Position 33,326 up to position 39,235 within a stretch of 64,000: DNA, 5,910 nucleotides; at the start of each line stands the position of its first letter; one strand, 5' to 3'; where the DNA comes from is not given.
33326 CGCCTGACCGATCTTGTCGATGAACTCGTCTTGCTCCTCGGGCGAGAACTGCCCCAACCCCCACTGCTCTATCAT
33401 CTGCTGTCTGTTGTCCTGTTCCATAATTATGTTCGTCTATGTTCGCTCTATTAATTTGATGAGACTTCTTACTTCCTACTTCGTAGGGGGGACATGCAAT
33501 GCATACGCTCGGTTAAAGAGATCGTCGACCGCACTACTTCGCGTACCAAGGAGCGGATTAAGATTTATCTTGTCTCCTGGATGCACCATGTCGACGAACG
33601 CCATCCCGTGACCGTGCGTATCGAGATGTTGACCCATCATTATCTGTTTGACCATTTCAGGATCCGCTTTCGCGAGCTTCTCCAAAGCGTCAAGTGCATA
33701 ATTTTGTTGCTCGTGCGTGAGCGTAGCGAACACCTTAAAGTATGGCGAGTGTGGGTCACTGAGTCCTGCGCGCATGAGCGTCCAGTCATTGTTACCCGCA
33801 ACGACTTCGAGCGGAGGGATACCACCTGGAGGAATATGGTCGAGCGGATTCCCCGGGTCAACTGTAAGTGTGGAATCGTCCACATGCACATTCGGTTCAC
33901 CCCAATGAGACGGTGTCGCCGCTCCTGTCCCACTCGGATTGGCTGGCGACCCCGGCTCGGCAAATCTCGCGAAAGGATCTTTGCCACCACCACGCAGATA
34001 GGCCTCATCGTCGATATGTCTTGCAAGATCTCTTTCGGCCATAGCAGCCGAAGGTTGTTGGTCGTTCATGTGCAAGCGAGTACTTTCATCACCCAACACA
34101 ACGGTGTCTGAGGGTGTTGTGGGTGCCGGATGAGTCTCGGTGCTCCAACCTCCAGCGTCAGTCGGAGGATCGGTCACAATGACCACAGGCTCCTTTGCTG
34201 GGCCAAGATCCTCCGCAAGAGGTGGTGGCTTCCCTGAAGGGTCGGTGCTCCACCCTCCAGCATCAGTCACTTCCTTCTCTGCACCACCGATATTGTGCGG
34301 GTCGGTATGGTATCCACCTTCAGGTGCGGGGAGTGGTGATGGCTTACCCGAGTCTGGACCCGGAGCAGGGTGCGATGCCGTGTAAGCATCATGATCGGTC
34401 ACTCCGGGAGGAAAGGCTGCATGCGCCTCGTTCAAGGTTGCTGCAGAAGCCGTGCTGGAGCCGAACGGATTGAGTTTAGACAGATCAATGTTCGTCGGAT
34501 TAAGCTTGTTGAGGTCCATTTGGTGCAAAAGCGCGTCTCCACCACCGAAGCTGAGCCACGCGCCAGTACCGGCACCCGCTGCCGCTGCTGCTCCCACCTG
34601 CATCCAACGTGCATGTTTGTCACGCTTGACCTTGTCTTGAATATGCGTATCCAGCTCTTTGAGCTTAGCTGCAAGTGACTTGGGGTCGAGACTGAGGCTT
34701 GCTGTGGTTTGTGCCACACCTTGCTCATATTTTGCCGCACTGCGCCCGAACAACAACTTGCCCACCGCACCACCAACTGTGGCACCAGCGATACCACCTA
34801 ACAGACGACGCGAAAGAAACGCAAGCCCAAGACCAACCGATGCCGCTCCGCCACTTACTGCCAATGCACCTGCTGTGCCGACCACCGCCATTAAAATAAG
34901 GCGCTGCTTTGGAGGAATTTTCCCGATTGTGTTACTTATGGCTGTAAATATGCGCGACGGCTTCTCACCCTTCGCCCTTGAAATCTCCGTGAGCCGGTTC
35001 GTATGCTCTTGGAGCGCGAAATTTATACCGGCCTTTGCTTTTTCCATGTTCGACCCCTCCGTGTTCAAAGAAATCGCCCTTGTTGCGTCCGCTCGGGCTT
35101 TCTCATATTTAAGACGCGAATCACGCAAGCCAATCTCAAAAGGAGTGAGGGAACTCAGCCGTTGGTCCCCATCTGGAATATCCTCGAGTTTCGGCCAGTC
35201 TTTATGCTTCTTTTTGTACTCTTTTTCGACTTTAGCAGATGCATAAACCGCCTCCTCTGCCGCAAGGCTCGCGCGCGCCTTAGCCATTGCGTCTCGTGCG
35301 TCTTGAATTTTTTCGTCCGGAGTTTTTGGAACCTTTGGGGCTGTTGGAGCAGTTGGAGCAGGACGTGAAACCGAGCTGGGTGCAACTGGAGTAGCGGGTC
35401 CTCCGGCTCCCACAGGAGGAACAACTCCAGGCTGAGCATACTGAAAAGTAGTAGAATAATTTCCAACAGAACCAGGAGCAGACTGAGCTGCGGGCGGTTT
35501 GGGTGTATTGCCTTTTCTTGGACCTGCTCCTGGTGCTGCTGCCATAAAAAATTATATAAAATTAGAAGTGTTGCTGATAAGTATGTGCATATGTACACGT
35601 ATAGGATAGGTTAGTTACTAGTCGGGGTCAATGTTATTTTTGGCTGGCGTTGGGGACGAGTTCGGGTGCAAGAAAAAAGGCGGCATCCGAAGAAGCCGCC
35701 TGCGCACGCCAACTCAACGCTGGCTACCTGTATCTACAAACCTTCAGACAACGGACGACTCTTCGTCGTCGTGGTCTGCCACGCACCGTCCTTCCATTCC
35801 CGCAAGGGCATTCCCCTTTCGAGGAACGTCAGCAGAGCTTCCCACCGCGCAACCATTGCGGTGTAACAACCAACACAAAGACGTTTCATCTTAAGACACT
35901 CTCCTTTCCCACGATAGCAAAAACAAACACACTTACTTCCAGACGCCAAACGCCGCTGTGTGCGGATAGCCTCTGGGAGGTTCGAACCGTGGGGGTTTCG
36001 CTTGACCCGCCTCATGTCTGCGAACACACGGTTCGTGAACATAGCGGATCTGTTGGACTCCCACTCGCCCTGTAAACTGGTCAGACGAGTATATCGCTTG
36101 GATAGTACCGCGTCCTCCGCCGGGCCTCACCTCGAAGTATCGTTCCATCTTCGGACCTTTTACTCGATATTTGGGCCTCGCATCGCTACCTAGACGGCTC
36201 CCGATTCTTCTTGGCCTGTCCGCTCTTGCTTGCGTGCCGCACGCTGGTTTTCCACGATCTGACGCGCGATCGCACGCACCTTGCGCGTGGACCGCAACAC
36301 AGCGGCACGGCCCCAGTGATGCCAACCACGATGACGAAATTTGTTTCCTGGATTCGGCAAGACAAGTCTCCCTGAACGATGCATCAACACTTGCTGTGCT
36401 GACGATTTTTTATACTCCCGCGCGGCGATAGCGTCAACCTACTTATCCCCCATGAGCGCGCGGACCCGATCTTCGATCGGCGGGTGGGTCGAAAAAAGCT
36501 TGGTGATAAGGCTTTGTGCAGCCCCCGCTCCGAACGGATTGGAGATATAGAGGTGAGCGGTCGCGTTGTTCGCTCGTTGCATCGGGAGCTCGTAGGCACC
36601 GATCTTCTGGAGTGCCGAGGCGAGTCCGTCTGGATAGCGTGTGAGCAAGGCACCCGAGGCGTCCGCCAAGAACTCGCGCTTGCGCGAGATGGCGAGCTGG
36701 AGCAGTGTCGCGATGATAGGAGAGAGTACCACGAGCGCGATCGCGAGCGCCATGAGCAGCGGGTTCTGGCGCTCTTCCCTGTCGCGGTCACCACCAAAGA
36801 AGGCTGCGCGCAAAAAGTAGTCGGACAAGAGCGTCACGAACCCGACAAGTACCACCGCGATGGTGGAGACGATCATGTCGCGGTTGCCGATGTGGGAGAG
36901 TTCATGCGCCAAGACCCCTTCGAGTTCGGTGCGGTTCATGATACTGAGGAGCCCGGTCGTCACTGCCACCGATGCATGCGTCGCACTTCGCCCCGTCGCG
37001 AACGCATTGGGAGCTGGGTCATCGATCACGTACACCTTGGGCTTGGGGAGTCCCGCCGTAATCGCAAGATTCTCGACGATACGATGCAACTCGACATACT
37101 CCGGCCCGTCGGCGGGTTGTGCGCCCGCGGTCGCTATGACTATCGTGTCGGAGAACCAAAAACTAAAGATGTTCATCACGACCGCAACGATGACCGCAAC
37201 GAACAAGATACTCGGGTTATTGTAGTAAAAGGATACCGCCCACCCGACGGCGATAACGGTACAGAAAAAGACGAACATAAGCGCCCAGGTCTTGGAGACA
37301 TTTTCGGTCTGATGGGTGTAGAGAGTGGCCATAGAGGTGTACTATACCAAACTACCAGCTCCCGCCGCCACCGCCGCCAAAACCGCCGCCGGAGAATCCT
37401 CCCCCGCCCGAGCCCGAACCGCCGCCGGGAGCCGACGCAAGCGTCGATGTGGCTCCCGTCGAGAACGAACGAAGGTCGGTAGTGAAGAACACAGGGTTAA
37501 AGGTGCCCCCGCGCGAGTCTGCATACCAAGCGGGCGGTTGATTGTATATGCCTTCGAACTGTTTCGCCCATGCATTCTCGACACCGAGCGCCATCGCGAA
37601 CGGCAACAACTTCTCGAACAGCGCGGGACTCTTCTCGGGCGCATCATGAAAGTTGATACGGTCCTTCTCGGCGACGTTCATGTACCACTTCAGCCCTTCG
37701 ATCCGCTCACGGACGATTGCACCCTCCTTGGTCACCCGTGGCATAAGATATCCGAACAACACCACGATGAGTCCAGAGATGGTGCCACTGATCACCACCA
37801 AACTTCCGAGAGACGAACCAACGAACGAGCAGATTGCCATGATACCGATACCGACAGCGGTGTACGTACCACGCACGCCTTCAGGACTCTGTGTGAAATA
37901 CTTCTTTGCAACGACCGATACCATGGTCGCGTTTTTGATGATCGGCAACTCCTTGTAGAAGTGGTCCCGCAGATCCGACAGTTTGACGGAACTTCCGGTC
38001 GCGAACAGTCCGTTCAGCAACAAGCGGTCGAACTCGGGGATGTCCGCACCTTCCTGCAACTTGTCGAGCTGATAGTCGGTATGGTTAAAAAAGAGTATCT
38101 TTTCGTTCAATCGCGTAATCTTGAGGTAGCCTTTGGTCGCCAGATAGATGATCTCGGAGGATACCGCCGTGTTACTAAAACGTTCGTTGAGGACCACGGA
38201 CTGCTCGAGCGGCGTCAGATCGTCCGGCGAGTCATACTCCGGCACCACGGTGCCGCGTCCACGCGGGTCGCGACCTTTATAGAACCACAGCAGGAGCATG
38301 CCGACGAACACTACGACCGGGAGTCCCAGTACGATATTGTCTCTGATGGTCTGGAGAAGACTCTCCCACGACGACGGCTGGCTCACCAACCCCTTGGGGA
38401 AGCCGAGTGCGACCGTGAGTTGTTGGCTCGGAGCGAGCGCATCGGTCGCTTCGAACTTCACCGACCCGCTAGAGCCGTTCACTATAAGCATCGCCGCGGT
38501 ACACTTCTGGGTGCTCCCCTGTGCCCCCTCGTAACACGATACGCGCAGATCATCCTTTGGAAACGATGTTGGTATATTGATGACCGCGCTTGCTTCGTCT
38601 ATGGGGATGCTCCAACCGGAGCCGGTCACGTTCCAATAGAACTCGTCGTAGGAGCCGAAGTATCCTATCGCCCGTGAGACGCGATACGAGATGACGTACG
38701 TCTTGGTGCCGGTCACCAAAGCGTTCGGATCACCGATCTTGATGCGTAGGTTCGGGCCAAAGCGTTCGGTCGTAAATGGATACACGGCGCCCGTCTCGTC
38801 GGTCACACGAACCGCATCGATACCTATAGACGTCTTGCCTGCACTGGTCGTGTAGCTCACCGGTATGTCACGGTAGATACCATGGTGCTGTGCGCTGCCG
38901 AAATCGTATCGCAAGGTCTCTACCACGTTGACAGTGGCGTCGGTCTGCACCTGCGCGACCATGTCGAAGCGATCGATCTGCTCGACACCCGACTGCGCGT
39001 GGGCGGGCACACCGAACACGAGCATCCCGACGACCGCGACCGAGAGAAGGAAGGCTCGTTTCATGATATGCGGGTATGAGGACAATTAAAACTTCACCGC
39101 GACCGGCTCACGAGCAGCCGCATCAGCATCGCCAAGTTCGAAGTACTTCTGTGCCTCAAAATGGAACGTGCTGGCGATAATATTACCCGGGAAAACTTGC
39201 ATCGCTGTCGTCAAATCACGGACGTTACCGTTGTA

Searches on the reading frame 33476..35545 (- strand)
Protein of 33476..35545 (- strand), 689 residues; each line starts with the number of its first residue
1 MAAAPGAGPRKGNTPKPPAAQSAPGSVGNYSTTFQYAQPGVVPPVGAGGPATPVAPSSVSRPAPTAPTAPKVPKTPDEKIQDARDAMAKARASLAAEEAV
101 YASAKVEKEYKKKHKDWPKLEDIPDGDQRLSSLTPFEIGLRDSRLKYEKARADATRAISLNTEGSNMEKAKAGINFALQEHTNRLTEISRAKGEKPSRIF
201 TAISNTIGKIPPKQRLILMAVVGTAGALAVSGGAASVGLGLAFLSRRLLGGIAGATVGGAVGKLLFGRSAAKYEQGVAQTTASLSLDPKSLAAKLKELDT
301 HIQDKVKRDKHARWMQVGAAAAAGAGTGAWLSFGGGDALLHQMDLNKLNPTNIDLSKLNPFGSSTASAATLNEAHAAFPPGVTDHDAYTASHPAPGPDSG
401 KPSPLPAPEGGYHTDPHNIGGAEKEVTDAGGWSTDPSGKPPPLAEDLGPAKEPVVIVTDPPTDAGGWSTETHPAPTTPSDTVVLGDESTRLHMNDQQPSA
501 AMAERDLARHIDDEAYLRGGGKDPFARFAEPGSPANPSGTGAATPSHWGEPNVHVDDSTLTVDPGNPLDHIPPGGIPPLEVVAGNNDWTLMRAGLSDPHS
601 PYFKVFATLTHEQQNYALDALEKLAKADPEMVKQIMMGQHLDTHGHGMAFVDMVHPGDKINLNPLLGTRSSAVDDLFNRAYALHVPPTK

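Call 10: search_protein_families(library=pfam, proteins=[window:33476-35545:-], max_evalue=0.01)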
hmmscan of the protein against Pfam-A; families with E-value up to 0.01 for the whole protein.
window:33476-35545:- (689 aa): 0 families

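Call 20: find_encoding_contigs(protein=window:33476-35545:-, flank=10000, max_places=2)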
Protein window:33476-35545:- (689 aa): 1 contig read that carries it; 1 place shown.
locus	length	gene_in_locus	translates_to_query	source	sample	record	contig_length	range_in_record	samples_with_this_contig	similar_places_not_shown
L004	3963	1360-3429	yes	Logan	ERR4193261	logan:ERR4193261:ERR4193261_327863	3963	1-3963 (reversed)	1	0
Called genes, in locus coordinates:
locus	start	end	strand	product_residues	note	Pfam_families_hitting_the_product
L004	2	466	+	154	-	?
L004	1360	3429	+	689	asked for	-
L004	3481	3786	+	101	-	-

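Call 58: search_protein_families(library=pfam, proteins=[window:33476-35545:-], max_evalue=5)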
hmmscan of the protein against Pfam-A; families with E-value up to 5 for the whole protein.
window:33476-35545:- (689 aa): 2 families
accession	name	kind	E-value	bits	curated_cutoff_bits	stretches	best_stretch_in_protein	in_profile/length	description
PF09716.15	ETRAMP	-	0.054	13.9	29.1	0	191-232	28-69/81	Malarial early transcribed membrane protein (ETRAMP)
PF20721.2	C19orf12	-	0.32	11.2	30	1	237-281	48-91/163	C19orf12-like protein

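Call 77: search_protein_families(library=phrogs, proteins=[window:33476-35545:-], max_evalue=0.001)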
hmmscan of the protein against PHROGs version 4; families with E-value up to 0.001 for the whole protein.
window:33476-35545:- (689 aa): 0 families

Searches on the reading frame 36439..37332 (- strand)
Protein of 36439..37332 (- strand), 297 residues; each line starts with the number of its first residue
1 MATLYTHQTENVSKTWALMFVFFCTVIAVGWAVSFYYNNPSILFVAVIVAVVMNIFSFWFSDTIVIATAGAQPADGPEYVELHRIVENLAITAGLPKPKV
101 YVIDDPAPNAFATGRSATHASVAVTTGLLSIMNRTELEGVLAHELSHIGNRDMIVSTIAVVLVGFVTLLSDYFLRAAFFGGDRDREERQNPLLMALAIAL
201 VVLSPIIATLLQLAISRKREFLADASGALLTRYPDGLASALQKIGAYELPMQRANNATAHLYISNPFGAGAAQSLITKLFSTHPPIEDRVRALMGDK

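Call 77: search_protein_families(library=phrogs, proteins=[window:36439-37332:-], max_evalue=0.001)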
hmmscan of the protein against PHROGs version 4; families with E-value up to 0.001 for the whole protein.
window:36439-37332:- (297 aa): 1 family
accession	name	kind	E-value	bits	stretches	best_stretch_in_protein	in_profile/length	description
phrog_23242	-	unknown function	1.2e-23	85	1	32-245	38-248/317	-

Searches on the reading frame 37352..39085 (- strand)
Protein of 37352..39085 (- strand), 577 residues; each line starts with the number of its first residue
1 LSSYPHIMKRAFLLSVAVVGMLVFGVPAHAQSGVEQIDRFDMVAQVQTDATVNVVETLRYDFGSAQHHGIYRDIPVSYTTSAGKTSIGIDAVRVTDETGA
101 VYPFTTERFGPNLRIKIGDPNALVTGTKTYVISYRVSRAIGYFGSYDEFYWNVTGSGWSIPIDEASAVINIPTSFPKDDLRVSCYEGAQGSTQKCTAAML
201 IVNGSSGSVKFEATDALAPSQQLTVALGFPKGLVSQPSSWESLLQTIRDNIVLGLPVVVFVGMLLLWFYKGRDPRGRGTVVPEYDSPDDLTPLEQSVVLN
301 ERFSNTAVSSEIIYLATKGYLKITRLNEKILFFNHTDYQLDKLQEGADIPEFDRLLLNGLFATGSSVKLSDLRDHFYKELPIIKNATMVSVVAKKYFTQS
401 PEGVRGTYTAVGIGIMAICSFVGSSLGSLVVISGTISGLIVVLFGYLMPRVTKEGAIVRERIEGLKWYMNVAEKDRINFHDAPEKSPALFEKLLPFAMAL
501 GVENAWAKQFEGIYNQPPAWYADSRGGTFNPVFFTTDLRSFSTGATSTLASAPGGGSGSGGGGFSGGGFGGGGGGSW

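Call 10: search_protein_families(library=pfam, proteins=[window:37352-39085:-], max_evalue=0.01)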
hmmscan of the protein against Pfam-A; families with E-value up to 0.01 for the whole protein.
window:37352-39085:- (577 aa): 2 families
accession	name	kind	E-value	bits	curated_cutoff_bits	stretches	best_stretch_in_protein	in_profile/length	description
PF20990.2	DUF2207_C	-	6.9e-39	134.5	33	1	283-510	3-247/247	Predicted membrane protein (DUF2207) C-terminal domain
PF09972.14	DUF2207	-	5.6e-30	105.2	24.4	1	37-229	2-172/172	Predicted membrane protein (DUF2207) N-terminal domain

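Call 18: find_encoding_contigs(protein=window:37352-39085:-, flank=10000, max_places=2)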
Protein window:37352-39085:- (577 aa): no gene with exactly this product is on record in the collection.
